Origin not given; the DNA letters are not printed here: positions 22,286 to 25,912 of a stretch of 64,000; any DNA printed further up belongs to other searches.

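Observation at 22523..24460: Two long arrays of strictly 13-residue helical repeats (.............) flanking a beta-propeller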

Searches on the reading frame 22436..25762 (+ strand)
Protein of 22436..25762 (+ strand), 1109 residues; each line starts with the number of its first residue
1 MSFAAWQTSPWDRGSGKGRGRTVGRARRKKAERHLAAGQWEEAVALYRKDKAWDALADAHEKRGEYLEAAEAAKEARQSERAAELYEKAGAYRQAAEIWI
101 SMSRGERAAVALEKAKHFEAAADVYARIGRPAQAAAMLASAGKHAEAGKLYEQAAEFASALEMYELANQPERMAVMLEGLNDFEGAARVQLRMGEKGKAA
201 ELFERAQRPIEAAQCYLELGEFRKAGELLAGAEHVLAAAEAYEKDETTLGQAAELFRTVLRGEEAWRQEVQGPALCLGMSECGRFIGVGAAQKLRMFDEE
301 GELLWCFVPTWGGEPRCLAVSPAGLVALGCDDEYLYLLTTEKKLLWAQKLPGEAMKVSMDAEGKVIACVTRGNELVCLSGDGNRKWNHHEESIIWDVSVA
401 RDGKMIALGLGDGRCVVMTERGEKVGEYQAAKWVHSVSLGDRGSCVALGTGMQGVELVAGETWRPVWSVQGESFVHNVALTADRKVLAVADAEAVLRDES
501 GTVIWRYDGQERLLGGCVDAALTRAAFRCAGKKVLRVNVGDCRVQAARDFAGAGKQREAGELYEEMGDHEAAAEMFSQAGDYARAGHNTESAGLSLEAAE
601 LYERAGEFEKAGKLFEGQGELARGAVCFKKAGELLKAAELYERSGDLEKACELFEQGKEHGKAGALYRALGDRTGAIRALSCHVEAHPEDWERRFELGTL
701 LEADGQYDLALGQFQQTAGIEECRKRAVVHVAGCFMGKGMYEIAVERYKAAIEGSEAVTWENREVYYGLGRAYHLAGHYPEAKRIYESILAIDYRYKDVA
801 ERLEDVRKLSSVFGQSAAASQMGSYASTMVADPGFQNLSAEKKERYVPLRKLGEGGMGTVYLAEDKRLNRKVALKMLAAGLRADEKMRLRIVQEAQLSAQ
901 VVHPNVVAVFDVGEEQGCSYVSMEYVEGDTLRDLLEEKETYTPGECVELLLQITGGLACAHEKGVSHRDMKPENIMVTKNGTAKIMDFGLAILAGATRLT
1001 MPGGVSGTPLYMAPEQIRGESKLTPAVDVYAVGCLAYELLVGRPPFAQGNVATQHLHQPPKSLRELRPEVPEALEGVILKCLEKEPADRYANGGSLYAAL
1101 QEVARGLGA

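Call 4: search_protein_families(library=pfam, proteins=[window:22436-25762:+], max_evalue=1)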
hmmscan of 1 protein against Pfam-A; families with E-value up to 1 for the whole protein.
window:22436-25762:+ (1109 aa): 29 families (the best 25 are shown)
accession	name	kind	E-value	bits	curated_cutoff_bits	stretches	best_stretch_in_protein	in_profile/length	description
PF00069.31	Pkinase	-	1.2e-54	185.9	31.7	1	847-1090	2-252/263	Protein kinase domain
PF07714.23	PK_Tyr_Ser-Thr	-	5.3e-34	118.1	23.1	1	850-1089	5-248/258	Protein tyrosine and serine/threonine kinase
PF13360.13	PQQ_2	-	3.4e-11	43.7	27.6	2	292-429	3-145/233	Outer membrane protein assembly factor BamB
PF13176.12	TPR_7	-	9.6e-11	41.3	27.9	2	767-798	3-34/36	Tetratricopeptide repeat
PF13424.12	TPR_12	-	1.1e-09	38.7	30.1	1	730-793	8-75/77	Tetratricopeptide repeat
PF13428.12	TPR_14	-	2.5e-09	37.3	23.5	2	633-672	3-43/44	Tetratricopeptide repeat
PF14938.12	SNAP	-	3.2e-09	37.1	25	2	552-616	113-179/282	Soluble NSF attachment protein, SNAP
PF25170.1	TPR_WDR35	-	5.1e-08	33.2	27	0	76-109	17-50/68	WD repeat-containing protein 35, TPR repeats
PF23414.1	Beta-prop_EML_2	-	1.6e-07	31.4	90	2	318-418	4-108/266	Echinoderm microtubule-associated protein second beta-propeller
PF13570.13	Beta-prop_ACSF4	-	1.9e-07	31.2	133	1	279-436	57-218/329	Beta-alanine-activating enzyme, beta-propeller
PF14559.12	TPR_19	-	2e-07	31.7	25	2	737-795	3-57/68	Tetratricopeptide repeat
PF25295.1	TPR_IFT122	-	3.9e-07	30.1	75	1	135-234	81-173/381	IFT122, TPR domain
PF07719.23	TPR_2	-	4.1e-07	30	27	3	764-793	2-31/34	Tetratricopeptide repeat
PF00637.26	Clathrin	-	8.5e-06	26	29.6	1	36-86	82-132/143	Region in Clathrin and VPS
PF25174.1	Beta-prop_THOC3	-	1.7e-05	24.4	305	1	388-495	87-194/272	THOC3 beta-propeller domain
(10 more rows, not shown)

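Call 5: search_protein_families(library=ncbifam, proteins=[window:22436-25762:+], max_evalue=1)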
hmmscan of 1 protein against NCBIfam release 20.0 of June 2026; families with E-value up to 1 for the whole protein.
window:22436-25762:+ (1109 aa): 29 families (the best 25 are shown)
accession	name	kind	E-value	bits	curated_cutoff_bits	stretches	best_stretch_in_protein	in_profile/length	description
NF033483.0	PknB_PASTA_kin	equivalog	1.8e-92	311.2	450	1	843-1105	6-270/563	Stk1 family PASTA domain-containing Ser/Thr kinase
NF052427.1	StpK7MSMEG_1200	equivalog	2.3e-52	178.3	900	1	850-1102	13-267/601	serine/threonine protein kinase StpK7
NF009651.0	PRK13184.1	equivalog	2.2e-48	164.9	839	1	844-1106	2-293/932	serine/threonine-protein kinase PknD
NF047741.1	antiphage_MADS6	equivalog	2.3e-48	165.2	460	2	945-1105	300-462/612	methylation-associated defense system protein kinase MAD6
TIGR03903.1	TOMM_kin_cyc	equivalog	1.9e-43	148.6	705.75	1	870-1096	4-240/1267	TOMM system kinase/cyclase fusion protein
NF053615.1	SerThrKinAfsKStmc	equivalog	1.4e-28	100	1300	1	849-1089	18-254/809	protein serine/threonine kinase AfsK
NF038150.1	lanthi_synth_IV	equivalog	2.6e-27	95.5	650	1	855-1102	200-455/851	class IV lanthionine synthetase LanL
NF033442.0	BREX_PglW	equivalog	3.5e-21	74.7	990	2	798-991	468-660/1391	BREX system serine/threonine kinase PglW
NF038151.1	lanthi_synth_III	equivalog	3.6e-16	58.7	575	1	843-1085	219-466/833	class III lanthionine synthetase LanKC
NF043056.1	T4SS_LegK1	equivalog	5.8e-15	54.9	550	1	857-1035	91-279/516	Dot/Icm T4SS effector kinase LegK1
NF058632.1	SerThrKinPrkT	equivalog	1.8e-14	53.5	280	1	842-982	19-155/322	serine/threonine protein kinase PrkT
NF040959.1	MamA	equivalog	1.4e-11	44.2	200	2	667-793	47-169/204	magnetosome protein MamA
NF011463.0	PRK14879.1-4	equivalog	1.9e-10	40.6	188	1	876-993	55-162/237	Kae1-associated kinase Bud32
TIGR03724.2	arch_bud32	equivalog_domain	2.3e-10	40.3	125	1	886-993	34-133/193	KEOPS complex kinase/ATPase Bud32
NF011464.0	PRK14879.1-7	equivalog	5e-08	33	246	1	867-992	34-150/221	Kae1-associated kinase Bud32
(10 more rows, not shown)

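Call 35: predict_structure(alignment_id=A1)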
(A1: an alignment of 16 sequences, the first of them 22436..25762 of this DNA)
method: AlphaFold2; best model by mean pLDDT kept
length: 1109 residues; sequences in the alignment: 16
mean_pLDDT: 85.7   pTM: 0.55
mean pLDDT of the five models: 85.7, 84.7, 84.7, 84.6, 81.1
residues with pLDDT >= 90: 557; 70-90: 453; 50-70: 37; < 50: 62
segments of 3 or more residues with pLDDT < 50: 1-24, 809-830, 991-1005
pLDDT, mean of each block of 10 residues (from residue 1): 30 31 59 76 80 82 85 85 88 90 88 89 89 90 90 89 91 91 93 92 93 95 95 94 95 95 94 93 94 93 92 91 95 95 93 95 95 94 93 94 95 95 94 94 91 94 93 93 94 94 92 93 94 93 95 95 94 94 93 91 92 90 90 88 87 87 86 86 85 87 85 84 82 83 83 70 84 80 82 80 67 35 39 72 84 76 87 83 70 80 89 79 89 91 94 94 85 90 81 37 56 82 85 96 85 83 89 94 94 94 83
secondary structure, 60 per line:
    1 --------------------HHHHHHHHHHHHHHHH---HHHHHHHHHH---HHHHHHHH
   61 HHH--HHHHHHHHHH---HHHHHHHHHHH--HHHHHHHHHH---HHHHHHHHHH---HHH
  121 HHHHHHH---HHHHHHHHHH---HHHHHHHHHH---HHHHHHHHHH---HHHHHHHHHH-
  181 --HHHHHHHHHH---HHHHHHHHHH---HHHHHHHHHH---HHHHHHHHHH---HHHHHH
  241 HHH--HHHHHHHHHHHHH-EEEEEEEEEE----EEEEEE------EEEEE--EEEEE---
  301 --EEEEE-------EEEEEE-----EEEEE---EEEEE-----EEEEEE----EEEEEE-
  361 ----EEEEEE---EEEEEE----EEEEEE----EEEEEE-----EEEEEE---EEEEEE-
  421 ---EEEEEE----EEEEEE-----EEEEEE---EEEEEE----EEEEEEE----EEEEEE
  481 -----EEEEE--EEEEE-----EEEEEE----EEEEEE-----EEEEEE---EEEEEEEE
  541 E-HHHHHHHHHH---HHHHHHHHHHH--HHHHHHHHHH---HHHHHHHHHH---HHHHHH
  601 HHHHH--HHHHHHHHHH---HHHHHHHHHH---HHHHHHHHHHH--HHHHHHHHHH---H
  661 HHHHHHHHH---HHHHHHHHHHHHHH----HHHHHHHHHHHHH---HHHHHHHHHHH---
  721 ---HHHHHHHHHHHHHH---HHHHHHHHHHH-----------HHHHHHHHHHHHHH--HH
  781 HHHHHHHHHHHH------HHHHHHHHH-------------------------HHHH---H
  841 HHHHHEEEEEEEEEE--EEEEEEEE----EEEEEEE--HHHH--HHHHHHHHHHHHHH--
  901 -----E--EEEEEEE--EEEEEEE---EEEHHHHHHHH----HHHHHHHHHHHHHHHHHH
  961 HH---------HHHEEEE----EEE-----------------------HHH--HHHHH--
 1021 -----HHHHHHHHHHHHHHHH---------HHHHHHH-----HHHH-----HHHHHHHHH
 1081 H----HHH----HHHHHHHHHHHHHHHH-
elements in order (helices of 4 or more, strands of 3 or more residues): H21-36 H40-49 H53-63 H66-75 H79-89 H92-101 H105-114 H118-127 H131-140 H144-153 H157-166 H170-179 H183-192 H196-205 H209-218 H222-231 H235-243 H246-258 E260-269 E274-279 E286-290 E293-297 E303-307 E315-320 E326-330 E334-338 E344-349 E354-359 E365-370 E374-379 E384-389 E394-399 E405-410 E414-419 E424-429 E434-439 E445-450 E454-459 E464-470 E475-480 E486-490 E493-497 E503-508 E513-518 E524-529 E533-541 H543-552 H556-566 H569-578 H582-591 H595-605 H608-617 H621-630 H634-644 H647-656 H660-669 H673-686 H691-703 H707-717 H724-737 H741-751 H763-776 H779-792 H799-807 H833-836 H840-845 E846-855 E858-865 E870-876 H879-882 H885-898 E909-915 E918-924 E928-930 H931-938 H943-962 E975-978 E983-985 H1014-1018 H1026-1041 H1051-1057 H1063-1066 H1072-1081 H1093-1108

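Call 39: fold_search(model_id=the predicted structure, library=pdb)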
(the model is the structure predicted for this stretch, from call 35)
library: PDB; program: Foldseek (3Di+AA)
matches with E <= 10: 2000; with E <= 0.001: 1985
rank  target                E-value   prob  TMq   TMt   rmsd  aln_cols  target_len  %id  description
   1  4x3f_C                5.2e-17  1.00  0.22  0.83   2.5       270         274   35  Crystal structure of the intracellular domain of the M. tuberculosis Ser/Thr kinase PknA (released 2015-01-21)
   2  3f69_B                5.2e-17  1.00  0.22  0.80   5.1       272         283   38  Crystal structure of the Mycobacterium tuberculosis PknB mutant kinase domain in complex with KT5720 (released 2008-12-02)
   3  4x3f_A                7.3e-17  1.00  0.22  0.82   3.2       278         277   35  Crystal structure of the intracellular domain of the M. tuberculosis Ser/Thr kinase PknA (released 2015-01-21)
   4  4x3f_B                8.3e-17  1.00  0.22  0.83   3.3       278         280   34  Crystal structure of the intracellular domain of the M. tuberculosis Ser/Thr kinase PknA (released 2015-01-21)
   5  6b2q_D                1.8e-16  1.00  0.22  0.88   2.6       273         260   35  Dual Inhibition of the Essential Protein Kinases A and B in Mycobacterium tuberculosis (released 2018-02-14)
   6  3f69_A                2.3e-16  1.00  0.21  0.82   3.6       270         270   37  Crystal structure of the Mycobacterium tuberculosis PknB mutant kinase domain in complex with KT5720 (released 2008-12-02)
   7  9ymt                  4.0e-16  1.00  0.22  0.85   2.8       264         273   38  Staphylococcus aureus serine/threonine kinase Stk1 with inhibitor GW779439X (released 2026-03-11)
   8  6b2q_A                5.6e-16  1.00  0.22  0.86   3.1       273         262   34  Dual Inhibition of the Essential Protein Kinases A and B in Mycobacterium tuberculosis (released 2018-02-14)
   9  6b2q_B                6.9e-16  1.00  0.21  0.85   3.8       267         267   37  Dual Inhibition of the Essential Protein Kinases A and B in Mycobacterium tuberculosis (released 2018-02-14)
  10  4eqm_D                8.9e-16  1.00  0.21  0.84   2.5       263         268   36  Structural analysis of Staphylococcus aureus serine/threonine kinase PknB (released 2012-06-27)
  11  6b2q_C                9.7e-16  1.00  0.22  0.87   2.8       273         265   36  Dual Inhibition of the Essential Protein Kinases A and B in Mycobacterium tuberculosis (released 2018-02-14)
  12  4eqm_A                1.4e-15  1.00  0.21  0.85   2.5       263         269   37  Structural analysis of Staphylococcus aureus serine/threonine kinase PknB (released 2012-06-27)
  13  2h34_A                1.5e-14  1.00  0.20  0.88   2.7       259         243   36  Apoenzyme crystal structure of the tuberculosis serine/threonine kinase, PknE (released 2006-07-18)
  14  5eyk_B                8.8e-14  1.00  0.21  0.75   7.3       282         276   24  CRYSTAL STRUCTURE OF AURORA B IN COMPLEX WITH BI 847325 (released 2016-08-17)
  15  5k3y_B                1.0e-13  1.00  0.21  0.75   8.1       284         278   24  Crystal structure of AuroraB/INCENP in complex with BI 811283 (released 2016-08-17)
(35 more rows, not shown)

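Call 78: search_protein_families(library=padloc, proteins=[window:22436-25762:+], max_evalue=0.001)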
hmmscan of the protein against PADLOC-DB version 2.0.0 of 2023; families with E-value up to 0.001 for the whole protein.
window:22436-25762:+ (1109 aa): 34 families (the best 25 are shown)
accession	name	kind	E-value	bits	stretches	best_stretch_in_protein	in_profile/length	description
PDLC04061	PD-T4-6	-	1.5e-88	296.5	1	836-1106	8-286/510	-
PDLC04042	PD-T4-6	-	2.2e-85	284.8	1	843-1105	8-274/292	-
PDLC04053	PD-T4-6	-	2.6e-82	274.8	1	843-1106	8-274/311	-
PDLC04060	PD-T4-6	-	1.6e-81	272.7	1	844-1103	8-269/486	-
PDLC04043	PD-T4-6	-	1.8e-81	272.5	1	840-1103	11-277/452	-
PDLC04054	PD-T4-6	-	1.5e-75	252.8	1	847-1108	13-278/347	-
PDLC04057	PD-T4-6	-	4.8e-75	251.2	1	844-1103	8-270/443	-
PDLC04047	PD-T4-6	-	2.8e-73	244.8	1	843-1103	9-272/327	-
PDLC04138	mad6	-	1.7e-72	243.3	1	841-1090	48-301/659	mads_6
PDLC04039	PD-T4-6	-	1.4e-71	239.9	1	845-1104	15-276/458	-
PDLC04040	PD-T4-6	-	4.6e-68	228.3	1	852-1106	2-268/547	-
PDLC04052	PD-T4-6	-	1.8e-67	226.7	1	844-1106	9-279/496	-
PDLC04048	PD-T4-6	-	2.7e-67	225.6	1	844-1100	10-269/354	-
PDLC04041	PD-T4-6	-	3.8e-63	212.2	1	846-1104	30-294/443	-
PDLC01088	C3a189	-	1.2e-60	204.1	1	850-1106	3-264/840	kinase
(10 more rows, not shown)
